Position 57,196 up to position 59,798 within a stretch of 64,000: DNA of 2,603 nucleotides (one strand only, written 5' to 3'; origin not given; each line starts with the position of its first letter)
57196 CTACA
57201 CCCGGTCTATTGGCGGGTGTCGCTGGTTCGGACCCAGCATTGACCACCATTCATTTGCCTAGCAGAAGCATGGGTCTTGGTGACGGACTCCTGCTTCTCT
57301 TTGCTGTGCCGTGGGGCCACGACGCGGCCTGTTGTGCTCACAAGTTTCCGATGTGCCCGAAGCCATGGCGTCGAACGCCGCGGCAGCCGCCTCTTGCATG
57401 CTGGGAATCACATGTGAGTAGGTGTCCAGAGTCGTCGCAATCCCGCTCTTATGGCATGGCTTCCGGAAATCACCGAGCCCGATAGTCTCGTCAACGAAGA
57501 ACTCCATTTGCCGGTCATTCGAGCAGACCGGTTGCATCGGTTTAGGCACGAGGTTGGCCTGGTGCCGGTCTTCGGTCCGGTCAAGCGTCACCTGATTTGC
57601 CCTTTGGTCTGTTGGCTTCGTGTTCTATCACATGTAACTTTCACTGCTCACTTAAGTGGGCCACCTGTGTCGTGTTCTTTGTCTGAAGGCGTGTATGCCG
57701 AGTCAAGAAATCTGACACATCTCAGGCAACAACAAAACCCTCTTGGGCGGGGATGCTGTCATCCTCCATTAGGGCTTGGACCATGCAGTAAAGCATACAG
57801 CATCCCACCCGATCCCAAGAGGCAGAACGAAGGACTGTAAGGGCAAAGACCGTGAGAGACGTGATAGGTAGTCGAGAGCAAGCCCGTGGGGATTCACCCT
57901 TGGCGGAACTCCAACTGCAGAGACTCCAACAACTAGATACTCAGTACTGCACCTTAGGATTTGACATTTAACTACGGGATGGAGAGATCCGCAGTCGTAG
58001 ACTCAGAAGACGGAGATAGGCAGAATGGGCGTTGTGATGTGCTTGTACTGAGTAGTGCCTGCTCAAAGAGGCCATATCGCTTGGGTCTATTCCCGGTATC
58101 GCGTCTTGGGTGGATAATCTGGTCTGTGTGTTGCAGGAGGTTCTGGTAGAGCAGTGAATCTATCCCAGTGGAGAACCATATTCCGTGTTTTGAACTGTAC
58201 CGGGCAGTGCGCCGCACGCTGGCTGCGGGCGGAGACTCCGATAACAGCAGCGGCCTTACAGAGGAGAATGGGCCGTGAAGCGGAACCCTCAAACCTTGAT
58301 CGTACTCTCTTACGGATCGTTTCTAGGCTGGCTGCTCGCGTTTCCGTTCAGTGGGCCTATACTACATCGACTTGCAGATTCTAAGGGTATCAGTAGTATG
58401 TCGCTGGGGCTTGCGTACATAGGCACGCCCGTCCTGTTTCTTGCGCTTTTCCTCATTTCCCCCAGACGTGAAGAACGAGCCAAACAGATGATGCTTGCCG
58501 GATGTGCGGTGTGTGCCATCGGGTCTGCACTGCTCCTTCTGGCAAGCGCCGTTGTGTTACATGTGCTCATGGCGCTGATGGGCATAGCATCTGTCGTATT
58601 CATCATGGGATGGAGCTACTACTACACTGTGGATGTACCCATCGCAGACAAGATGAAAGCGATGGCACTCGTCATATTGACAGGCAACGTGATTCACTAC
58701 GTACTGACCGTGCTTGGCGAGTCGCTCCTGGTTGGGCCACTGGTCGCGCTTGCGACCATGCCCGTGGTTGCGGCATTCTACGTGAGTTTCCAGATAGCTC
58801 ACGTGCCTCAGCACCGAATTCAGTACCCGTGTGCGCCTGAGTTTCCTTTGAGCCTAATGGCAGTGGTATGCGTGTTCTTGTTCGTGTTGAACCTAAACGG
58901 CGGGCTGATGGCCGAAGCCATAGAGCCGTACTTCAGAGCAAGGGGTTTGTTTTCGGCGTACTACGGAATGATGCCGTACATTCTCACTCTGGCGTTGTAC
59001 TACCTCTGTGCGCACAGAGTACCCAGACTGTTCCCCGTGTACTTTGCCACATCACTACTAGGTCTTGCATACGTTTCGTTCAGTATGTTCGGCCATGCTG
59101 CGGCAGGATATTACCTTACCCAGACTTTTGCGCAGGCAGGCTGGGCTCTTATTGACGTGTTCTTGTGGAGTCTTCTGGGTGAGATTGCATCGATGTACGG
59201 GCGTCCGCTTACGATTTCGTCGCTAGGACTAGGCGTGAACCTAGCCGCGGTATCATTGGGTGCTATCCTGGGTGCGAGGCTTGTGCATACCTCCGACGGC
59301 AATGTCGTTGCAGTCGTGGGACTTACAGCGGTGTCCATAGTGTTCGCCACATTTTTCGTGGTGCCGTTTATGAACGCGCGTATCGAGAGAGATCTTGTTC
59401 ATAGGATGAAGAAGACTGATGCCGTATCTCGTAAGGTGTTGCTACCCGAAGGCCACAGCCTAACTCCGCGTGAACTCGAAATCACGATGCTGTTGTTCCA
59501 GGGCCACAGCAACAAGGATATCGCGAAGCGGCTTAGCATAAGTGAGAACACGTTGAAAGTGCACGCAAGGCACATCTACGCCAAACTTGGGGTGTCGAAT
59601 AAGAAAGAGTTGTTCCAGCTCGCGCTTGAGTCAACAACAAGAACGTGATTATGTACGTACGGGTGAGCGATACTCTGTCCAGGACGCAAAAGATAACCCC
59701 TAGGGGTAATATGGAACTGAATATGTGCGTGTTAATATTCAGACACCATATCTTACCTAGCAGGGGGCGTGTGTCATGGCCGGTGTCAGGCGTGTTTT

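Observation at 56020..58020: Two copies of a ~165-nt conserved non-coding element with conserved ends, variable middle and a compensatory base change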

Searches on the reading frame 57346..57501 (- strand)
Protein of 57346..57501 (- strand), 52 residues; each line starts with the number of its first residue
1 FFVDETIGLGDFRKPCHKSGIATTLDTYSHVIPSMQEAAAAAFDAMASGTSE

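Call 48: search_protein_families(library=phrogs, proteins=[window:57346-57501:-], max_evalue=10)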
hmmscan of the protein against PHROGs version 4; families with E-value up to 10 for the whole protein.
seq(52 aa): 2 families
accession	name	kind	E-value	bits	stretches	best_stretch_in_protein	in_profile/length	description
phrog_7685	-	integration and excision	0.045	14.3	1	20-45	212-237/240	integrase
phrog_1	-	integration and excision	0.046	13.9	1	21-48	425-452/611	integrase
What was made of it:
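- There is a vestigial integrase C-terminus at about 57364-57447 (-), with PHROG integrase hits at E=0.045 only (call 48).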

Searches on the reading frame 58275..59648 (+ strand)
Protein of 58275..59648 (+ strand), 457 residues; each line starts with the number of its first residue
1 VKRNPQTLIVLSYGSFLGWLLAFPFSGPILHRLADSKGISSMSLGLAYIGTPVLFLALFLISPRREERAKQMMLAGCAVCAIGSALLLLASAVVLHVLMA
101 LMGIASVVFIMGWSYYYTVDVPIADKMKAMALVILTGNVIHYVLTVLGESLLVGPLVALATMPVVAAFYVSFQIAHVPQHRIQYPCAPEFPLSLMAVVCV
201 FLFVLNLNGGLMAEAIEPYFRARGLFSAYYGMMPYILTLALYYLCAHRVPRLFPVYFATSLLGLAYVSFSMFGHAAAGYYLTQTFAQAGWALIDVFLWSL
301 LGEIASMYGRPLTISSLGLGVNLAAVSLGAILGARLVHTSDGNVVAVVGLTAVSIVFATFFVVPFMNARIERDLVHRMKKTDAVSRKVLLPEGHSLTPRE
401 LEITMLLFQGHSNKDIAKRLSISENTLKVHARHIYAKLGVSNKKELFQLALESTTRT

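Call 12: search_protein_families(library=pfam, proteins=[window:58275-59648:+], max_evalue=0.01)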
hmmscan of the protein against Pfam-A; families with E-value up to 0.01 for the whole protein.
window:58275-59648:+ (457 aa): 2 families
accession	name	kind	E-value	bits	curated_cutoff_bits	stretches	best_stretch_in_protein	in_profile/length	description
PF00196.25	GerE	-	4.6e-18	65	23.5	1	394-450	1-57/57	Bacterial regulatory proteins, luxR family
PF08281.18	Sigma70_r4_2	-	6.8e-05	22.9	25.7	1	403-438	18-54/54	Sigma-70, region 4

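Call 24: find_homologous_proteins(query=window:58275-59648:+)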
Query window:58275-59648:+ (457 aa): 48 proteins with E <= 0.001 among 8000 candidates.
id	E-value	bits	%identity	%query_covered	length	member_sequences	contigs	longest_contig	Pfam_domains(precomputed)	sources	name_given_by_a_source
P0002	1.4e-292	988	100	100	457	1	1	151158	PF00196.26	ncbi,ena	-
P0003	3.0e-130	453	47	99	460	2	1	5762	PF00196.26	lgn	-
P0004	1.7e-129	451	47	98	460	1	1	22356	PF00196.26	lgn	-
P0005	1.7e-116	408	47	89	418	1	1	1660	PF00196.26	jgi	jgi:DNA-binding CsgD family transcriptional regulator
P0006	5.1e-109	383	43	98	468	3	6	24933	PF00196.26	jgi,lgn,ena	-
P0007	1.4e-106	375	42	98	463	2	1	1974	PF00196.26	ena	-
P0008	1.7e-100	355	41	98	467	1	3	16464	PF00196.26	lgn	-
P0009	2.7e-100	355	40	98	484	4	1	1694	PF00196.26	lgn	-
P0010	2.9e-99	351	41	98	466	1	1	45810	PF00196.26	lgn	-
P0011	4.1e-99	351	43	96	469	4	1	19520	PF00196.26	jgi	jgi:DNA-binding CsgD family transcriptional regulator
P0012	1.3e-98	349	40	97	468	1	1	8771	PF00196.26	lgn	-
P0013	4.9e-98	347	42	97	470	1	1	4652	PF00196.26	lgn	-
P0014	1.4e-83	300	46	76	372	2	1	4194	PF00196.26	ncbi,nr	ncbi:MAG: LuxR C-terminal-related transcriptional regulator [Methanocorpusculum sp.]|nr:LuxR C-termi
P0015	4.4e-19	87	26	94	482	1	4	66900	PF00196.26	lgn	-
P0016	2.5e-14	71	38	37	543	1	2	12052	PF00196.26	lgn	-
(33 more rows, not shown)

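Call 25: find_encoding_contigs(protein=P0002, flank=1000, max_places=3)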
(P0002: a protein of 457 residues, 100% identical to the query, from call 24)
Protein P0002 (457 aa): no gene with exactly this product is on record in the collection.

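Call 26: find_encoding_contigs(protein=P0003, flank=10000, max_places=3)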
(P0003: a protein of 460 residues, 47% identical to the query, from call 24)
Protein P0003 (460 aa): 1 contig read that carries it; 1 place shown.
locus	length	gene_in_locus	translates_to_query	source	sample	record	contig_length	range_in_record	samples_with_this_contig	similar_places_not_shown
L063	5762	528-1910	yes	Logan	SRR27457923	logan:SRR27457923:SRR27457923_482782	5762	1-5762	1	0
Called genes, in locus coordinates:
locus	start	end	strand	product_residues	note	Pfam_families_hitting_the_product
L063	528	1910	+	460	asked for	PF00196:GerE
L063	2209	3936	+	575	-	PF22888:FIMAH (weak)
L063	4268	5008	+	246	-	PF18978:DUF5714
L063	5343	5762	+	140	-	?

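Call 27: find_encoding_contigs(protein=P0004, flank=10000, max_places=3)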
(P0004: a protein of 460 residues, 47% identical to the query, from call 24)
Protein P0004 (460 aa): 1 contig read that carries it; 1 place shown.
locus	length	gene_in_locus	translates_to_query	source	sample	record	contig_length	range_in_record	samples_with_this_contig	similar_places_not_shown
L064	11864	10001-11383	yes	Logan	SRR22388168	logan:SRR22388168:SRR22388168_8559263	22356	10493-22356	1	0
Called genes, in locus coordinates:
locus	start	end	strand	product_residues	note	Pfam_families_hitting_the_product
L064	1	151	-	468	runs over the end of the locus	PF00672:HAMP, PF00512:HisKA, PF02518:HATPase_c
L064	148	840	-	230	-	PF00072:Response_reg, PF00486:Trans_reg_C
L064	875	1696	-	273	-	PF02463:SMC_N, PF00005:ABC_tran, PF13304:AAA_21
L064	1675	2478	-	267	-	PF02361:CbiQ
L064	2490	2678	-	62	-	PF10133:CooT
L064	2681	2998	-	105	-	PF13190:PDGLE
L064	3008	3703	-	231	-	PF01891:CbiM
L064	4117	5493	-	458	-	PF03063:Prismane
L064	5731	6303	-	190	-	PF12724:Flavodoxin_5 (weak)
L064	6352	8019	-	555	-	PF00753:Lactamase_B, PF23023:Anti-Pycsar_Apyc1 (faint), PF12706:Lactamase_B_2, PF22505:RNase_J_b_CASP, PF07521:RMMBL, PF17770:RNase_J_C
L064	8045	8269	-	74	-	PF12728:HTH_17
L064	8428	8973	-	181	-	PF00596:Aldolase_II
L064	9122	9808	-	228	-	PF00596:Aldolase_II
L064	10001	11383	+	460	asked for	PF00196:GerE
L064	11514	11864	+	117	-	?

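Call 28: find_encoding_contigs(protein=P0006, flank=10000, max_places=4)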
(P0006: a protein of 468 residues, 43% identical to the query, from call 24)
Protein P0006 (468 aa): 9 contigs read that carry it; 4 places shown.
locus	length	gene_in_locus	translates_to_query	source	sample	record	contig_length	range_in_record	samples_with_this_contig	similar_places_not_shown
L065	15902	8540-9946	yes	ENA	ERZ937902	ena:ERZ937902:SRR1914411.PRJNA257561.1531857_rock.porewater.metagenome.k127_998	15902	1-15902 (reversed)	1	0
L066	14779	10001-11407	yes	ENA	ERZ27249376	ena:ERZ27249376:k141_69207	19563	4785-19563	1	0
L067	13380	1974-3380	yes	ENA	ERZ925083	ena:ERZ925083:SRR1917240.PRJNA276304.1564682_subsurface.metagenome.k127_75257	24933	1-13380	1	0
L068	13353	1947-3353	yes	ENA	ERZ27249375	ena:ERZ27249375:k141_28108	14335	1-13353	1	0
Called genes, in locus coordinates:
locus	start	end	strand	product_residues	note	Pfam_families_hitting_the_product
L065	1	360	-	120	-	?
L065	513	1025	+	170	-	-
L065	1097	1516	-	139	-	PF01451:LMWPc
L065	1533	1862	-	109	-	PF01022:HTH_5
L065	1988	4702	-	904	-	PF24096:DUF7379 (weak), PF00561:Abhydrolase_1, PF02089:Palm_thioest, PF05057:DUF676, PF07819:PGAP1, PF02674:Colicin_V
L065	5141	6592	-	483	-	PF02674:Colicin_V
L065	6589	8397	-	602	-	PF02368:Big_2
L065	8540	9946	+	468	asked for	PF00196:GerE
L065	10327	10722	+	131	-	-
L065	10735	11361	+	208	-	PF00258:Flavodoxin_1, PF02525:Flavodoxin_2, PF03358:FMN_red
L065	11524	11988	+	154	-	PF22381:Staph_reg_Sar_Rot, PF12802:MarR_2, PF01047:MarR, PF13463:HTH_27 (weak)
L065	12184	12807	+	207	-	PF00881:Nitroreductase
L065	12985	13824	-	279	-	PF13353:Fer4_12, PF04055:Radical_SAM, PF00037:Fer4 (faint), PF12838:Fer4_7 (weak)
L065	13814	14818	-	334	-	PF11230:YjjI-like, PF13597:NRDD (weak)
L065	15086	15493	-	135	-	-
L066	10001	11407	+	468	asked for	PF00196:GerE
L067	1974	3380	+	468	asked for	PF00196:GerE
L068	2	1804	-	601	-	?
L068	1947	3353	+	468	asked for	PF00196:GerE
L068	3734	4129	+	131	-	-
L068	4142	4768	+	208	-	PF00258:Flavodoxin_1, PF02525:Flavodoxin_2, PF03358:FMN_red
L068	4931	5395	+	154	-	PF22381:Staph_reg_Sar_Rot, PF12802:MarR_2, PF01047:MarR, PF13463:HTH_27 (weak)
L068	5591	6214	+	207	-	PF00881:Nitroreductase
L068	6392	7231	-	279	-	PF13353:Fer4_12, PF04055:Radical_SAM, PF00037:Fer4 (faint), PF12838:Fer4_7 (weak)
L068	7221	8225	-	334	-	PF11230:YjjI-like, PF13597:NRDD (weak)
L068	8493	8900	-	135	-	-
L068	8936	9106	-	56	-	-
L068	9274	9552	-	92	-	PF00012:HSP70, PF06723:MreB_Mbl (weak)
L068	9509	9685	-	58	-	PF00012:HSP70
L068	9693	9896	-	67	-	PF00012:HSP70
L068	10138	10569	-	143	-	PF22381:Staph_reg_Sar_Rot (weak), PF01047:MarR, PF12802:MarR_2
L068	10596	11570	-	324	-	PF13187:Fer4_9 (faint), PF00037:Fer4 (weak), PF12837:Fer4_6 (faint), PF12838:Fer4_7 (weak), PF13237:Fer4_10 (faint)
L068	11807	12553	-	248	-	PF12801:Fer4_5, PF12838:Fer4_7 (faint), PF00037:Fer4 (faint), PF12837:Fer4_6 (faint), PF13484:Fer4_16 (faint), PF13237:Fer4_10, PF13187:Fer4_9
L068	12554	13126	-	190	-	PF00440:TetR_N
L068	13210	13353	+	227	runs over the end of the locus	-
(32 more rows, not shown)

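Call 31: find_encoding_contigs(protein=P0051, flank=4000, max_places=10)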
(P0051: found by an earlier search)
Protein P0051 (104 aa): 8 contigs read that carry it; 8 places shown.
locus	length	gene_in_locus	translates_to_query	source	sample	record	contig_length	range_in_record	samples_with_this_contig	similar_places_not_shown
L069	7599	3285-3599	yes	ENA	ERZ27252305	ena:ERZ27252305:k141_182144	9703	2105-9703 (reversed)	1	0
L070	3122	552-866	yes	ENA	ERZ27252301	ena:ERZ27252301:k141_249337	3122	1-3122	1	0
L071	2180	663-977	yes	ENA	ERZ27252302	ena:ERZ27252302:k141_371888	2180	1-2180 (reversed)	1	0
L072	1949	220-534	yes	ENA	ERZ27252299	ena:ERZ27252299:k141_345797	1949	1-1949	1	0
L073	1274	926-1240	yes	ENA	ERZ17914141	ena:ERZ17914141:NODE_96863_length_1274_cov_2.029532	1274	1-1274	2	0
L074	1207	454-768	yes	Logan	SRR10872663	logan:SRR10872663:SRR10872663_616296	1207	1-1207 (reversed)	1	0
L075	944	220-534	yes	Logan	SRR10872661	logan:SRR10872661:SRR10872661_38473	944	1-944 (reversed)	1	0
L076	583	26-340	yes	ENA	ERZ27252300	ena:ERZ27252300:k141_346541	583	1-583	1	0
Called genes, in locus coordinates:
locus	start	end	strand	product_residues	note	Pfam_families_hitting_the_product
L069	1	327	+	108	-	?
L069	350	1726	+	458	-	PF00072:Response_reg, PF00989:PAS, PF08448:PAS_4, PF13426:PAS_9, PF08447:PAS_3, PF13487:HD_5, PF01966:HD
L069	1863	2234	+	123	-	-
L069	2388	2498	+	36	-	-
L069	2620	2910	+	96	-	-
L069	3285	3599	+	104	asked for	PF06153:CdAMP_rec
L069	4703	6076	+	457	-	PF00196:GerE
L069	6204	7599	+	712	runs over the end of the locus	-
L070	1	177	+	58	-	?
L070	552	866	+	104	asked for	PF06153:CdAMP_rec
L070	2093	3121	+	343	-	?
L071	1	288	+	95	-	?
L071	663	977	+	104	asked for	PF06153:CdAMP_rec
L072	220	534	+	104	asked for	PF06153:CdAMP_rec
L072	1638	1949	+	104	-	?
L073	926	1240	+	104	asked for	PF06153:CdAMP_rec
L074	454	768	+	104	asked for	PF06153:CdAMP_rec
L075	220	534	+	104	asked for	PF06153:CdAMP_rec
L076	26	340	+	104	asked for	PF06153:CdAMP_rec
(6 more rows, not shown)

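Call 34: find_homologous_proteins(query=P0050, max_evalue=1e-40)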
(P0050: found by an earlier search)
Query P0050 (458 aa): 7994 proteins with E <= 1e-40 among 8000 candidates; the best 120 are listed.
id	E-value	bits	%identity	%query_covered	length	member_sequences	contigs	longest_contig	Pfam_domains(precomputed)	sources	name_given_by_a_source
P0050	0.0e+0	1010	100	100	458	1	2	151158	PF08447.19,PF13426.14,PF13487.13,PF01966.29,PF08448.17,PF00989.32,PF00072.31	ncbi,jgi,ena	-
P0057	1.5e-145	503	51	100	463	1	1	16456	PF08447.19,PF13426.14,PF13188.14,PF13487.13,PF01966.29,PF00989.32,PF00072.31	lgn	-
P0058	4.7e-142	492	47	75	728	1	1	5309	PF08447.19,PF13426.14,PF13188.14,PF13487.13,PF01966.29,PF08448.17,PF00989.32,PF00072.31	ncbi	ncbi:MAG: PAS domain S-box protein [Smithella sp.]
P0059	1.6e-141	490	47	75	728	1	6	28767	PF08447.19,PF13426.14,PF13188.14,PF13487.13,PF01966.29,PF08448.17,PF00989.32,PF00072.31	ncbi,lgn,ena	ncbi:MAG: PAS domain S-box protein [Smithella sp.]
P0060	1.7e-141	490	47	75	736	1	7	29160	PF08447.19,PF13426.14,PF13188.14,PF13487.13,PF01966.29,PF08448.17,PF00989.32,PF00072.31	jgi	jgi:PAS domain S-box-containing protein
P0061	1.7e-141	490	47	75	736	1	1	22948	PF08447.19,PF13426.14,PF13188.14,PF13487.13,PF01966.29,PF08448.17,PF00989.32,PF00072.31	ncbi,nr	ncbi:MAG TPA: hypothetical protein DCR81_02780 [Smithella sp.]|nr:hypothetical protein [Smithella sp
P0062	3.3e-140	486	45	73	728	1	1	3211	PF13596.13,PF08447.19,PF13426.14,PF13188.14,PF13487.13,PF01966.29,PF08448.17,PF00989.32,PF00072.31,PF14598.13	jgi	jgi:PAS domain S-box-containing protein/putative nucleotidyltransferase with HDIG domain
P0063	2.0e-139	483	-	-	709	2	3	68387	PF08447.19,PF13426.14,PF13188.14,PF13487.13,PF01966.29,PF08448.17,PF00989.32,PF00072.31,PF14598.13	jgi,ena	-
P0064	1.3e-138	481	48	71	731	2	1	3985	PF08447.19,PF13426.14,PF13188.14,PF13487.13,PF01966.29,PF08448.17,PF00989.32,PF00072.31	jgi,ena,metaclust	metaclust:\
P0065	2.0e-138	480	45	72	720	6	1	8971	PF08447.19,PF13426.14,PF13188.14,PF12860.14,PF13487.13,PF01966.29,PF08448.17,PF00989.32,PF00072.31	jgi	-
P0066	5.4e-136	472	44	79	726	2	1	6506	PF08447.19,PF13426.14,PF13188.14,PF13487.13,PF01966.29,PF08448.17,PF00989.32,PF00072.31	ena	-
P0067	9.4e-136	471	45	79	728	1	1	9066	PF08447.19,PF13426.14,PF13188.14,PF13487.13,PF24820.2,PF01966.29,PF08448.17,PF00989.32,PF00072.31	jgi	jgi:PAS domain S-box-containing protein/putative nucleotidyltransferase with HDIG domain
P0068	1.4e-135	471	47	72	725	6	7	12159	PF08447.19,PF13426.14,PF13188.14,PF13487.13,PF01966.29,PF08448.17,PF00989.32,PF00072.31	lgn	-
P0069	1.5e-135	470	48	74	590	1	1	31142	PF08447.19,PF13426.14,PF13188.14,PF13487.13,PF24820.2,PF01966.29,PF08448.17,PF00989.32,PF00072.31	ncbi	ncbi:MAG: PAS domain S-box protein [Thermodesulfobacteriota bacterium]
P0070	5.1e-134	465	51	100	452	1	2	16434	PF08447.19,PF13426.14,PF13487.13,PF01966.29,PF08448.17,PF00989.32,PF00072.31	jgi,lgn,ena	-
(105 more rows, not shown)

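Call 56: find_encoding_contigs(protein=P0057, flank=8000, max_places=2)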
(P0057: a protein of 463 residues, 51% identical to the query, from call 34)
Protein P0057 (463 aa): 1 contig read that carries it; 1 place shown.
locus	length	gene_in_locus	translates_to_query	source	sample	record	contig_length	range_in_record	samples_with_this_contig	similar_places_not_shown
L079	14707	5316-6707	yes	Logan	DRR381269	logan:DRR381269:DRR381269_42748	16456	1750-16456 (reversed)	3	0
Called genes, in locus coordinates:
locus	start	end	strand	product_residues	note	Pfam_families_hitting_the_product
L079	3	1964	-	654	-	?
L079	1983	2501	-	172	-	-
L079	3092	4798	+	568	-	PF02743:dCache_1, PF00512:HisKA, PF02518:HATPase_c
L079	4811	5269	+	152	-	PF00072:Response_reg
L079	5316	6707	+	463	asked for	PF00072:Response_reg, PF00989:PAS, PF13188:PAS_8 (weak), PF13426:PAS_9, PF08447:PAS_3 (weak), PF13487:HD_5, PF01966:HD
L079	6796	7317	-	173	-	PF02075:RuvC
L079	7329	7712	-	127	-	-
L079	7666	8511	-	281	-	PF01978:TrmB (faint), PF12802:MarR_2 (weak), PF13545:HTH_Crp_2 (weak), PF13730:HTH_36, PF00392:GntR (weak)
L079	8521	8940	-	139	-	PF12844:HTH_19, PF01381:HTH_3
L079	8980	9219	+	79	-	-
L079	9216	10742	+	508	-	PF00239:Resolvase, PF07508:Recombinase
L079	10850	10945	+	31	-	-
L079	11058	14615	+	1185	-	PF13229:Beta_helix (weak), PF01471:PG_binding_1 (faint)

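Call 57: find_encoding_contigs(protein=P0070, flank=8000, max_places=2)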
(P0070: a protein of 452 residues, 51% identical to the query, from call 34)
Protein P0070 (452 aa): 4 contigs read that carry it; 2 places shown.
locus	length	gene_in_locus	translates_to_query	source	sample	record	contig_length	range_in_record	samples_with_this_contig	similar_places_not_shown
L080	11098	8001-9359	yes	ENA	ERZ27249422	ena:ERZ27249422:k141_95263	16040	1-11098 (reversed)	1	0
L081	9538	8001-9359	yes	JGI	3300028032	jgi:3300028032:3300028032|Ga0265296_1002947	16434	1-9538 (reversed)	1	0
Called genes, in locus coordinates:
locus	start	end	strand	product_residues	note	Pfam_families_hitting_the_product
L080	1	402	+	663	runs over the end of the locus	PF00989:PAS (weak), PF08448:PAS_4, PF13188:PAS_8 (weak), PF08447:PAS_3, PF13426:PAS_9, PF00989:PAS (weak), PF02518:HATPase_c, PF00072:Response_reg, +2 more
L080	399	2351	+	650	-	PF02743:dCache_1, PF00989:PAS, PF08448:PAS_4 (weak), PF13188:PAS_8 (weak), PF13426:PAS_9, PF08447:PAS_3, PF13487:HD_5, PF01966:HD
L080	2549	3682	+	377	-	PF13173:AAA_14, PF13635:DUF4143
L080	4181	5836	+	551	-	PF00072:Response_reg, PF00989:PAS, PF08448:PAS_4, PF13426:PAS_9, PF08447:PAS_3, PF00512:HisKA, PF02518:HATPase_c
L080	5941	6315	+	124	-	-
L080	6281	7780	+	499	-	PF02743:dCache_1, PF00989:PAS (faint), PF13188:PAS_8 (weak), PF08448:PAS_4 (weak), PF00990:GGDEF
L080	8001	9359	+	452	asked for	PF00072:Response_reg, PF00989:PAS, PF08448:PAS_4, PF13426:PAS_9, PF08447:PAS_3, PF01966:HD, PF13487:HD_5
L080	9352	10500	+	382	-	PF01612:DNA_pol_A_exo1, PF00570:HRDC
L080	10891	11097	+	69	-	?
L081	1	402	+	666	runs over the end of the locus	PF00989:PAS (weak), PF13188:PAS_8 (weak), PF08447:PAS_3, PF08448:PAS_4, PF13426:PAS_9, PF00989:PAS (weak), PF02518:HATPase_c, PF00072:Response_reg, +2 more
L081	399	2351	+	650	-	PF02743:dCache_1, PF00989:PAS, PF08448:PAS_4 (weak), PF13188:PAS_8 (weak), PF13426:PAS_9, PF08447:PAS_3, PF13487:HD_5, PF01966:HD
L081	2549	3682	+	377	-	PF13173:AAA_14, PF13635:DUF4143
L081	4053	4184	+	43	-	-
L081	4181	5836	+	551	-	PF00072:Response_reg, PF00989:PAS, PF08448:PAS_4, PF13426:PAS_9, PF08447:PAS_3, PF00512:HisKA, PF02518:HATPase_c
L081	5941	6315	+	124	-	-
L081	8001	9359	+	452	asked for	PF00072:Response_reg, PF00989:PAS, PF08448:PAS_4, PF13426:PAS_9, PF08447:PAS_3, PF01966:HD, PF13487:HD_5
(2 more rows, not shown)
